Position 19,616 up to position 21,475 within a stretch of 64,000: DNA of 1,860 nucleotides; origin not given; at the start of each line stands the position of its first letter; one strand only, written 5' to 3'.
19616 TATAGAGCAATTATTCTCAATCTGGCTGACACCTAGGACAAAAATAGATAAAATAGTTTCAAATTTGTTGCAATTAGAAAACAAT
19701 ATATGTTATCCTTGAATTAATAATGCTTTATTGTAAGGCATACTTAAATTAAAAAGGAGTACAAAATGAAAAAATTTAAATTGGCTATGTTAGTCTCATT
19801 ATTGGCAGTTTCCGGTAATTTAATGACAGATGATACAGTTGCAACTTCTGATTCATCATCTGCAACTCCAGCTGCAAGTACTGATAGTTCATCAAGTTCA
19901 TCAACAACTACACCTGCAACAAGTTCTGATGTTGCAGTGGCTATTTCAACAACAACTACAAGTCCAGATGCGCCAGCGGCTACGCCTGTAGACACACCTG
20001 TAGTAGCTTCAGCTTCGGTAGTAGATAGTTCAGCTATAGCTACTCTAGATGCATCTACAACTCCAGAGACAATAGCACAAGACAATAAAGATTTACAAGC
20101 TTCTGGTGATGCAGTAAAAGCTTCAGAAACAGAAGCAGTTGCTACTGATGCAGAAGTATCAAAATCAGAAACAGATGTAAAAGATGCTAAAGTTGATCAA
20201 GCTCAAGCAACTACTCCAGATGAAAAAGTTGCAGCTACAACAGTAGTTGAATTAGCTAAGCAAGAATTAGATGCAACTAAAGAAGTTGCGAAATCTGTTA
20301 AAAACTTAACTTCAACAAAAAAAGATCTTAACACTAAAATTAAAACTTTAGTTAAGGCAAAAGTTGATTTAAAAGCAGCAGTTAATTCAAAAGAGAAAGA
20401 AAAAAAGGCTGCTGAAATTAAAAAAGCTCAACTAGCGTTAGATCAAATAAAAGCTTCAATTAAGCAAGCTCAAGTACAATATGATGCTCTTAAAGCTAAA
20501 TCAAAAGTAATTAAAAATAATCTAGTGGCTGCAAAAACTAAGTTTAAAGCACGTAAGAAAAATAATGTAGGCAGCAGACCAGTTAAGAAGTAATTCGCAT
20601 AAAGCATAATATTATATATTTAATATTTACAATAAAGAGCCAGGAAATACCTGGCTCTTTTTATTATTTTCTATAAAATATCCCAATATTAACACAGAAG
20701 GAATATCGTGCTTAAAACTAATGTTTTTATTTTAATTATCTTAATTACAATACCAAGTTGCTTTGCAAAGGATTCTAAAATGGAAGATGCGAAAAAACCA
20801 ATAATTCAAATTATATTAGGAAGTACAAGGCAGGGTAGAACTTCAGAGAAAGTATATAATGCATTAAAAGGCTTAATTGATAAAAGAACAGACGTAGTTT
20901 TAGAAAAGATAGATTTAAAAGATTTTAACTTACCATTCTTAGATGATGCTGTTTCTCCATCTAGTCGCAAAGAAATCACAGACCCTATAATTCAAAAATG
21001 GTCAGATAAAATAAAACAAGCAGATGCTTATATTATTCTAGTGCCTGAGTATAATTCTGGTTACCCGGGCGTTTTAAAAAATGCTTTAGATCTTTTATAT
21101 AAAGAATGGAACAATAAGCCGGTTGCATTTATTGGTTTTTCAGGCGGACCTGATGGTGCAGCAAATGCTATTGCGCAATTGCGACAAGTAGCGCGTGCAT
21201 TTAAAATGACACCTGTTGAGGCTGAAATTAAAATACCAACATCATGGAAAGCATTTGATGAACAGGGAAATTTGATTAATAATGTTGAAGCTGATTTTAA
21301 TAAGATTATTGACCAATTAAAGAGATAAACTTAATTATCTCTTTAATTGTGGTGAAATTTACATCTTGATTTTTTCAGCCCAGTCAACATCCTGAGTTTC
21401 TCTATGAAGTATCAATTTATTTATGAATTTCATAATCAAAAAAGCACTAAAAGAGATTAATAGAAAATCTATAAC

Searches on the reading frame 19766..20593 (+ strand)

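Call 34: search_protein_families(library=pfam, proteins=[window:19766-20593:+], max_evalue=0.001)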
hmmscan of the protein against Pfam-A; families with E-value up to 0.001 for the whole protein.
window:19766-20593:+ (275 aa): 0 families

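Call 47: search_protein_families(library=ncbifam, proteins=[window:19766-20590:+], max_evalue=1)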
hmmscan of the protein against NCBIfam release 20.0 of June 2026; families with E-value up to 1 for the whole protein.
window:19766-20590:+ (275 aa): 2 families
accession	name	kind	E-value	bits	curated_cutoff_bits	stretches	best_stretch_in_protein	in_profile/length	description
TIGR02168.1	SMC_prok_B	equivalog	0.0027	15.5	567.35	1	96-264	779-951/1181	chromosome segregation protein SMC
TIGR02169.1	SMC_prok_A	equivalog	0.02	12.5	729.4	1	102-258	338-939/1165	chromosome segregation protein SMC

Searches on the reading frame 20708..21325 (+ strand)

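Call 80: search_protein_families(library=pfam, proteins=[window:20708-21325:+], max_evalue=0.001)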
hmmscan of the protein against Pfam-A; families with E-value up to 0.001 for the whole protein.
window:20708-21325:+ (206 aa): 2 families
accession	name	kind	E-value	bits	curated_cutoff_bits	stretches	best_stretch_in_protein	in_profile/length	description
PF03358.20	FMN_red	-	2e-36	125.3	24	1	33-179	3-150/152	NADPH-dependent FMN reductase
PF02525.22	Flavodoxin_2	-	1.2e-08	35.3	27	1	34-170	4-170/198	Flavodoxin-like fold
